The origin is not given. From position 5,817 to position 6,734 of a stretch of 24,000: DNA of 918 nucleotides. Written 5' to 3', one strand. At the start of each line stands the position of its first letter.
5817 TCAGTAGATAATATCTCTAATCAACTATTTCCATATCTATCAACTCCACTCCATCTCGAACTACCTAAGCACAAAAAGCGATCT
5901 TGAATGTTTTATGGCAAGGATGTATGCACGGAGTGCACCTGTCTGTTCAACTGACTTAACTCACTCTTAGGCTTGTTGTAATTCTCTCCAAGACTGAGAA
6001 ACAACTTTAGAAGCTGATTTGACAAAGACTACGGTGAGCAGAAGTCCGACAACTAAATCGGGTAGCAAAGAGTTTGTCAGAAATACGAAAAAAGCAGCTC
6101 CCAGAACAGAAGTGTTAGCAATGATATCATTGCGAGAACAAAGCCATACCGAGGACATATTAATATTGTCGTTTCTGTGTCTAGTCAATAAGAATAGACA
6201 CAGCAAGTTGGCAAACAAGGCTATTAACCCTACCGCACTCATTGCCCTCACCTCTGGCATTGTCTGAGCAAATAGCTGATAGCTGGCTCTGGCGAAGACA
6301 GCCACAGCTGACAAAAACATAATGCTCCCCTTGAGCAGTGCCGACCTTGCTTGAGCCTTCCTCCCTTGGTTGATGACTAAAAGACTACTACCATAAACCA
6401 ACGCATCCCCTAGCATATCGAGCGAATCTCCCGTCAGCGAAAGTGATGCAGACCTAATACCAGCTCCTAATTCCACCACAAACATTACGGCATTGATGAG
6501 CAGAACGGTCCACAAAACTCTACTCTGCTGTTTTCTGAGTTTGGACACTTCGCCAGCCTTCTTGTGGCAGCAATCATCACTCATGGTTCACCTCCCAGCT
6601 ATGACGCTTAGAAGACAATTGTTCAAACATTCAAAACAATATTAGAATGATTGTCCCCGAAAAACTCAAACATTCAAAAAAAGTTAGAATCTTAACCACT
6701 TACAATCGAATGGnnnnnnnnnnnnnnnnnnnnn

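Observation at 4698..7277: A 2.57-kb IS moved as one unit with a metal-resistance cargo (ArsR/SmtB repressor + CDF exporter)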

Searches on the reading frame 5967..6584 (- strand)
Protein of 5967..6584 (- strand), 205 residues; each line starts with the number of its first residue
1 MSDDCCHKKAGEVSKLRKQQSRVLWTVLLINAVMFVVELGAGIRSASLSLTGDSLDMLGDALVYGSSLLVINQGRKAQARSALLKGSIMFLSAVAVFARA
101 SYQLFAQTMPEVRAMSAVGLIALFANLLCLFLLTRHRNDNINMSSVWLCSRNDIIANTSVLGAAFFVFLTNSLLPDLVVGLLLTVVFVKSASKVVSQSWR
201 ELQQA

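Call 6: search_protein_families(library=pfam, proteins=[window:5967-6584:-], max_evalue=0.01)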
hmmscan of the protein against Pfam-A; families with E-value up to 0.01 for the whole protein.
window:5967-6584:- (205 aa): 1 family
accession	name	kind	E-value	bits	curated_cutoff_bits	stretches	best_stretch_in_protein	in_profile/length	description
PF01545.26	Cation_efflux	-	4.8e-14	53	26.6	1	24-202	1-197/198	Cation efflux family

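Call 18: find_encoding_contigs(protein=window:5967-6584:-, flank=6000, max_places=10)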
Protein window:5967-6584:- (205 aa): 2 contigs read that carry it; 2 places shown.
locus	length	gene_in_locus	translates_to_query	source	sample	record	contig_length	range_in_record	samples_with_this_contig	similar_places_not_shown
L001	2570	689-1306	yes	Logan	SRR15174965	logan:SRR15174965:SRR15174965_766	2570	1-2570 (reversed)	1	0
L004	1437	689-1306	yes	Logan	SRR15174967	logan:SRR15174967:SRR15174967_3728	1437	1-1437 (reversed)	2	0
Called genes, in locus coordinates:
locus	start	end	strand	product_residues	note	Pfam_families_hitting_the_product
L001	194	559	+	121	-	PF01022:HTH_5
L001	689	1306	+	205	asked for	PF01545:Cation_efflux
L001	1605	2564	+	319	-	PF01609:DDE_Tnp_1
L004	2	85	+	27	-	?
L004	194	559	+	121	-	PF01022:HTH_5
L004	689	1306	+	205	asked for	PF01545:Cation_efflux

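Call 36: list_cluster_members(proteins=[window:5967-6584:-, window:6714-7079:-, P0002, window:7649-8719:-, window:20136-21938:+, window:15049-16851:-])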
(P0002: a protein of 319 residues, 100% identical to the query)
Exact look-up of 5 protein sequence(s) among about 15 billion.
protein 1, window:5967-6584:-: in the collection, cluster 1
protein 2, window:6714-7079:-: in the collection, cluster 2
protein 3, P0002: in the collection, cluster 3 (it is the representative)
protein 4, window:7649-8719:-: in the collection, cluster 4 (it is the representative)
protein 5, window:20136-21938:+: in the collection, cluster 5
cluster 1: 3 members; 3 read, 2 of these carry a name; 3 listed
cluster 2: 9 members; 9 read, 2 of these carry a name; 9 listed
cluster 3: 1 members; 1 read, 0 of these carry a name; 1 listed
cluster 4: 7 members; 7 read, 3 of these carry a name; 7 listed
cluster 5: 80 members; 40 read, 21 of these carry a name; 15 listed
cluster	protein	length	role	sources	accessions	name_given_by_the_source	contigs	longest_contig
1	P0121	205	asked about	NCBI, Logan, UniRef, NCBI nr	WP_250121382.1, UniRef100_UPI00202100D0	cation transporter [Chroococcidiopsis sp. CCMEE 29] | cation transporter n=1 Tax=Chroococcidiopsis sp. CCMEE 29 TaxID=155894 RepID=UPI00202100D0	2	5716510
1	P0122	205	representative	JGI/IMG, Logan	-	Co/Zn/Cd efflux system component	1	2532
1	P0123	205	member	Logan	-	-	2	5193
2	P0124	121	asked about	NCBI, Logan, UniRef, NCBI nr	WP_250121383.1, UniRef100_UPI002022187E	metalloregulator ArsR/SmtB family transcription factor [Chroococcidiopsis sp. CCMEE 29] | ArsR/SmtB family transcription factor n=1 Tax=Chroococcidiopsis sp. CCMEE 29 TaxID=155894 ...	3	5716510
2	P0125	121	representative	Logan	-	-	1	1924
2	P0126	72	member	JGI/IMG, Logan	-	DNA-binding transcriptional ArsR family regulator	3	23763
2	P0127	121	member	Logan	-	-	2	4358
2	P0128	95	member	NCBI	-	-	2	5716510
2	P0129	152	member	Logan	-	-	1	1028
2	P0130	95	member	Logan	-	-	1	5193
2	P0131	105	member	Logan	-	-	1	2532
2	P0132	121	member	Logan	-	-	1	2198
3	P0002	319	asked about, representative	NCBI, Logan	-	-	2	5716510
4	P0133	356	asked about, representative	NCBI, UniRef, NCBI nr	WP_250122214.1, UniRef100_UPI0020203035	IS110 family transposase [Chroococcidiopsis sp. CCMEE 29] | IS110 family transposase n=1 Tax=Chroococcidiopsis sp. CCMEE 29 TaxID=155894 ...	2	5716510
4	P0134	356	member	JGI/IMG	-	transposase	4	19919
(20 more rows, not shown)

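Call 37: find_encoding_contigs(protein=P0123, flank=6000, max_places=6)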
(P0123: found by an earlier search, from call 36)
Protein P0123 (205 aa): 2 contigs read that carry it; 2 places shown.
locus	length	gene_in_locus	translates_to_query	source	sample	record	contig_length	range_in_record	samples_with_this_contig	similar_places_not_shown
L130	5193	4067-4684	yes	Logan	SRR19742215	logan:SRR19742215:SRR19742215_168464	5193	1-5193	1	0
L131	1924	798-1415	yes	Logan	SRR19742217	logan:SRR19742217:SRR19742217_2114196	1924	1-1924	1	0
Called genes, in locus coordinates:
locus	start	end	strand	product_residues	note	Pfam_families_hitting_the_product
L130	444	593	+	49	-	-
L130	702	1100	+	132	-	-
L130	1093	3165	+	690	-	PF00656:Peptidase_C14, PF04972:BON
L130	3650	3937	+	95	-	PF01022:HTH_5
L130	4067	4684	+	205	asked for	PF01545:Cation_efflux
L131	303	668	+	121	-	PF01022:HTH_5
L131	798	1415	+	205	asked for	PF01545:Cation_efflux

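Call 38: find_encoding_contigs(protein=P0126, flank=6000, max_places=6)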
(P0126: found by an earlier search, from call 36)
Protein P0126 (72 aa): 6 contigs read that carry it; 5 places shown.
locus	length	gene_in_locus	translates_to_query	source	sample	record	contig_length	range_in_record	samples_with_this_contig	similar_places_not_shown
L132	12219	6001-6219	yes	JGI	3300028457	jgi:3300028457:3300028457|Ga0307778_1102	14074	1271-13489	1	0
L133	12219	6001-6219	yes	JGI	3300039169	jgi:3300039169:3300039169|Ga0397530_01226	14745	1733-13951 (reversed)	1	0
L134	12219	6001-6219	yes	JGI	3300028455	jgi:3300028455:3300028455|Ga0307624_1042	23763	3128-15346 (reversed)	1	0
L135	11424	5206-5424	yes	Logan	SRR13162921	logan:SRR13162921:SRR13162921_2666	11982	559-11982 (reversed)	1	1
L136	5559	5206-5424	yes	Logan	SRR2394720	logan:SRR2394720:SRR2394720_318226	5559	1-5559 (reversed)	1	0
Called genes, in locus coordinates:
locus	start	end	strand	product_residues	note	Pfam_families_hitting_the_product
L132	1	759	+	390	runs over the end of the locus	PF01609:DDE_Tnp_1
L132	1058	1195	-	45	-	-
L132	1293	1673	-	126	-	PF12680:SnoaL_2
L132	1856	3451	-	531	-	PF00221:Lyase_aromatic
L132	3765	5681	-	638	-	PF00989:PAS (faint), PF13188:PAS_8 (faint), PF13426:PAS_9, PF08447:PAS_3, PF08448:PAS_4, PF13426:PAS_9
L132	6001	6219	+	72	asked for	PF01022:HTH_5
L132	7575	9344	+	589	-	PF03460:NIR_SIR_ferr, PF01077:NIR_SIR, PF03460:NIR_SIR_ferr, PF01077:NIR_SIR (weak)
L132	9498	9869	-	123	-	PF02371:Transposase_20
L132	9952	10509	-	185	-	-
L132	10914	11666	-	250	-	-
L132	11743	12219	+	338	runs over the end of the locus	PF05598:DUF772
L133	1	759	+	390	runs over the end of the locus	PF01609:DDE_Tnp_1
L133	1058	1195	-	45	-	-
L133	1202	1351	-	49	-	-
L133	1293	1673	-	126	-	PF12680:SnoaL_2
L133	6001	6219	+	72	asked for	PF01022:HTH_5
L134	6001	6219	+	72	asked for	PF01022:HTH_5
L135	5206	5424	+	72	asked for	PF01022:HTH_5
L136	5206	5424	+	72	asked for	PF01022:HTH_5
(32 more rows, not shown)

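Call 40: find_encoding_contigs(protein=P0128, flank=8000, max_places=6)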
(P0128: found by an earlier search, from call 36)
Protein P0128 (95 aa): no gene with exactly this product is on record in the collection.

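Call 41: find_related_loci(query=window:5970-6584:-, collection=metagenome_contigs, flank=6000)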
Query window:5970-6584:- (205 aa) in metagenome_contigs; peptide patterns used: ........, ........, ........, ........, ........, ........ (x = any residue, [..] = any of these).
600 stretches matched a pattern (row limit reached: there are more); 551 encode a relative of the query (tblastn E <= 1e-3); the best 80 are kept; 80 distinct loci.
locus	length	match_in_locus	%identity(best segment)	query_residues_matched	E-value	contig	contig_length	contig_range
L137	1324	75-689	78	1-205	8e-113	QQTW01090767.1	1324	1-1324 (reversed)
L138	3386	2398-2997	75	4-203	1e-98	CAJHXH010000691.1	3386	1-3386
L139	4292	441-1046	69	1-202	1e-94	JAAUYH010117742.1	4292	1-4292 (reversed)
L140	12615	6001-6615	69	1-205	9e-94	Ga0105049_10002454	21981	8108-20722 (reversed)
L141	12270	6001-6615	69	1-205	9e-94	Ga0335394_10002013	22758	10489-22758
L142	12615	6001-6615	71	1-205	2e-93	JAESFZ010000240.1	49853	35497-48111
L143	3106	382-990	69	1-203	2e-94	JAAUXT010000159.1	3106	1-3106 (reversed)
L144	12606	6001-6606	71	1-202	8e-93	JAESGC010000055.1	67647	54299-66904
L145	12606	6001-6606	69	1-202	8e-93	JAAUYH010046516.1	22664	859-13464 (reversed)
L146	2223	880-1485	69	1-202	6e-96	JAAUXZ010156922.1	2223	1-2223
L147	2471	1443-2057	75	1-205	2e-94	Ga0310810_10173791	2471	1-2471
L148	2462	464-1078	75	1-205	3e-94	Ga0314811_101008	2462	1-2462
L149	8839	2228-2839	74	1-204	1e-90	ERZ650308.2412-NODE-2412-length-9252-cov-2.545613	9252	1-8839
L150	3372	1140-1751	75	1-204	3e-91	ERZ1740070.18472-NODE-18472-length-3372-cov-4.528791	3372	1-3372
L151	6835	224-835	69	1-204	1e-89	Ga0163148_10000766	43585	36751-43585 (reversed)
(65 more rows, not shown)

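Call 52: search_protein_families(library=ncbifam, proteins=[window:5970-6584:-], max_evalue=0.001)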
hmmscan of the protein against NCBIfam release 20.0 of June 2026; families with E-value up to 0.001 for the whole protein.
window:5970-6584:- (205 aa): 3 families
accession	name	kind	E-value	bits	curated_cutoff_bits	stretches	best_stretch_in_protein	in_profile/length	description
TIGR01297.1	CDF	superfamily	1.9e-19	70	82.35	1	21-202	2-198/285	cation diffusion facilitator family transporter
NF002923.0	PRK03557.1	equivalog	4.6e-09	36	408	1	17-203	14-213/313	CDF family zinc transporter ZitB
NF033827.1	CDF_efflux_DmeF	equivalog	0.00014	21.3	250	0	17-79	11-73/309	CDF family Co(II)/Ni(II) efflux transporter DmeF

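Call 55: search_solved_structures(query=window:5970-6584:-, max_evalue=0.001, show_alignments=2)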
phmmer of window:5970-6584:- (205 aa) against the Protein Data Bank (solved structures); distinct sequences matched with E-value up to 0.001: 0.

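Call 57: search_solved_structures(query=A1, max_evalue=0.01, show_alignments=2)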
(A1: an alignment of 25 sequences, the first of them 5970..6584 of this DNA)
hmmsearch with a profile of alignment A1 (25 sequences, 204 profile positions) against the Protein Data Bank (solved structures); distinct sequences matched with E-value up to 0.01: 4.
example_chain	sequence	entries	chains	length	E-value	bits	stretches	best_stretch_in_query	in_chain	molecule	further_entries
8j7t_A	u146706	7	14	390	4.5e-07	32.8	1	16-133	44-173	Zinc transporter 7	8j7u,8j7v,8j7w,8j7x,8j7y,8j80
9kvx_B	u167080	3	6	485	6.6e-06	29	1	24-133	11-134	Calcium/manganese antiporter SLC30A10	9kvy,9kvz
9jj3_B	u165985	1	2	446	0.005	19.6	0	4-68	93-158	Probable proton-coupled zinc antiporter SLC30A4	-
8zb0_A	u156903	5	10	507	0.0097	18.6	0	25-136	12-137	Proton-coupled zinc antiporter SLC30A1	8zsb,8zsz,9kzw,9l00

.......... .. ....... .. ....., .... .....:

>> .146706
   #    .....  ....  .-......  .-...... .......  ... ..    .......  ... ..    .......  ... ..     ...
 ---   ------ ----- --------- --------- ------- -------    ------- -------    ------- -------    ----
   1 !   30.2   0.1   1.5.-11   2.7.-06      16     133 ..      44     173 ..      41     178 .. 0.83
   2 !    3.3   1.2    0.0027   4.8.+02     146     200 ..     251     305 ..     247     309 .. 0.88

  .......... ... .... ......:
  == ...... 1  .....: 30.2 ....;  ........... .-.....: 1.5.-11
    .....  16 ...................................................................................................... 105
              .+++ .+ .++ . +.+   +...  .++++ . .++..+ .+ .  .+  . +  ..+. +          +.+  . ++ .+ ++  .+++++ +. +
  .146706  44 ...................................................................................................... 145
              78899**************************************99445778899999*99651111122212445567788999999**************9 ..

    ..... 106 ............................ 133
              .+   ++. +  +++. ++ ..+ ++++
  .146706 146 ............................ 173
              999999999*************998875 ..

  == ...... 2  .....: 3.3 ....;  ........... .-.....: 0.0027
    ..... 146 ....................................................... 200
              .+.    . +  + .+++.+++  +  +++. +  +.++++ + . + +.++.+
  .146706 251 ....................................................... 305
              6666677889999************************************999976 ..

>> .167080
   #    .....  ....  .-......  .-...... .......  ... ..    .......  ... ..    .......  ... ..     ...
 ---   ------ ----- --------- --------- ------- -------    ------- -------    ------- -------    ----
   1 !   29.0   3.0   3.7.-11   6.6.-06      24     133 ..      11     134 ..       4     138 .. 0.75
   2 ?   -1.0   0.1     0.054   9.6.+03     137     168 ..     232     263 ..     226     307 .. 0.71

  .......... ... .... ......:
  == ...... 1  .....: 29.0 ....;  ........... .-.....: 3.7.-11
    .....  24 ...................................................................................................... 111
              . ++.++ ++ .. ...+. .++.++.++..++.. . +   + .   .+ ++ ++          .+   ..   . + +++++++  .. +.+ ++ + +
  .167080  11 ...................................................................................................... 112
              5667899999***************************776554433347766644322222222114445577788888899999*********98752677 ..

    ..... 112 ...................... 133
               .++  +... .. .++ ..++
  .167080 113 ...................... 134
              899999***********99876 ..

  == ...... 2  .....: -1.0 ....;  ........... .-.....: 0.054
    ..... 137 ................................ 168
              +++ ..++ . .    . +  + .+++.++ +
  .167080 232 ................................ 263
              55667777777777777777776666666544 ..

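Call 58: find_encoding_contigs(protein=P0127, flank=6000, max_places=6)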
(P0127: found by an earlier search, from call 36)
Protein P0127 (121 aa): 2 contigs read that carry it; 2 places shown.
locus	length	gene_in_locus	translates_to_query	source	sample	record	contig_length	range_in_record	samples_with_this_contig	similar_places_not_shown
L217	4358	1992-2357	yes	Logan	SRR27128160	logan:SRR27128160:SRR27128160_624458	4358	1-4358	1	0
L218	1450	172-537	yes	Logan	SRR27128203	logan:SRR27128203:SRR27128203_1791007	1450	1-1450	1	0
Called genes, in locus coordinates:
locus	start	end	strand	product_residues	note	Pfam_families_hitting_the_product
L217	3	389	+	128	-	?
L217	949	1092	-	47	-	-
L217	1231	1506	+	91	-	PF02672:CP12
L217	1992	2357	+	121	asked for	PF01022:HTH_5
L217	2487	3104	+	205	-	PF01545:Cation_efflux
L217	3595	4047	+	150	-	-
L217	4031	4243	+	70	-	-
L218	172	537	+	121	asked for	PF01022:HTH_5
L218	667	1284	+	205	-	PF01545:Cation_efflux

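Call 77: search_dna_similar(query=window:5970-6584:-, collection=plasmids, mode=protein, max_rows=15, max_evalue=1e-20)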
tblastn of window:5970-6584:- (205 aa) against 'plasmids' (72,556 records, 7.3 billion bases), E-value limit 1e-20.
Records with a match: 76; places in all: 79; records where one place covers at least 80% of the query: 67.
Best place of each record, by identity: 60-80% 1; <60% 75.
By first word of the organism name: Acetobacter 16; Sphingobium 11; Sphingomonas 6; Thiothrix 5; Acinetobacter 4; Methylomonas 2; Novosphingobium 2; Comamonas 2; Gluconobacter 2; Methylobacterium 2; and 23 more.
By predicted mobility (MOB-suite, as given by PLSDB): conjugative 30; non-mobilizable 27; mobilizable 19.
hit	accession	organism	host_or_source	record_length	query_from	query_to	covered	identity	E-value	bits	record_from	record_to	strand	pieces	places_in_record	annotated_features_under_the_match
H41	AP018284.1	Chondrocystis sp. NIES-4102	-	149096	1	204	100%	73.0%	1e-54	237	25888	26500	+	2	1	putative cation efflux protein (x2)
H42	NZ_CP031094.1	Hydrocarboniclastica marina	-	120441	3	172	83%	55.3%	1e-40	153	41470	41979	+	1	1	cation diffusion facilitator family transporter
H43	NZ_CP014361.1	Methylomonas sp. DH-1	cell culture,waste sludge of a brewery ...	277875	4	170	81%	55.7%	1e-39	150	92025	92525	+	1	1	none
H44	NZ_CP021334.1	Marinobacter salarius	pure culture,Lava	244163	3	172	83%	53.5%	2e-38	147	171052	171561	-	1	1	cation diffusion facilitator family transporter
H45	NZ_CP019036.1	Massilia putida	Soil,wolfram mine tailing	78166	5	164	78%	53.8%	8e-40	151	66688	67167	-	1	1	cation diffusion facilitator family transporter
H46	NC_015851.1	Acidithiobacillus caldus SM-1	-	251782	4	172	82%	49.1%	9e-37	142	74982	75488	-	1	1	cation diffusion facilitator family transporter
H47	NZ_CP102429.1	Pseudomonas psychrotolerans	Plant,tissue sample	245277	3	159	77%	51.0%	4e-36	140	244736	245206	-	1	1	cation diffusion facilitator family transporter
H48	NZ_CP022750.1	Sphingobium xenophagum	cell culture,electronic ...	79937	1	172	84%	44.8%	5e-28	117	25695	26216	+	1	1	cation diffusion facilitator family transporter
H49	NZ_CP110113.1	Sphingomonas sp. R1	Solanum lycopersicum,Tomato (Solanum ...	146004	1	172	84%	44.8%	5e-28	117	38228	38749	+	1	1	cation diffusion facilitator family transporter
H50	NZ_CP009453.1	Sphingopyxis sp. 113P3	activated sludge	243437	1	172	84%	44.8%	5e-28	117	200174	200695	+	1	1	cation diffusion facilitator family transporter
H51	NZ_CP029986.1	Sphingomonas sp. FARSPH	cell culture,Sf9 cell culture media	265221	1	172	84%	44.8%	5e-28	117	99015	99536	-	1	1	cation diffusion facilitator family transporter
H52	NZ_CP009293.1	Novosphingobium pentaromativorans US6-1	mud sediment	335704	3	172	83%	45.3%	6e-24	105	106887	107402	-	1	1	cation diffusion facilitator family transporter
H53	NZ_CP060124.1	Sphingobium yanoikuyae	Cell culture,soil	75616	3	172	83%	45.3%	8e-24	105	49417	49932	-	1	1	cation diffusion facilitator family transporter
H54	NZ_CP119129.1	Sphingobium sp. WTD-1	Bacteria,activated sludge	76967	3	172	83%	45.3%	8e-24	105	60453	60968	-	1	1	cation diffusion facilitator family transporter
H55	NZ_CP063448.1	Novosphingobium sp. ES2-1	mixed culture,activated sludge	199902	1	172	84%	44.5%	2e-26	112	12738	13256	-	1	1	cation transporter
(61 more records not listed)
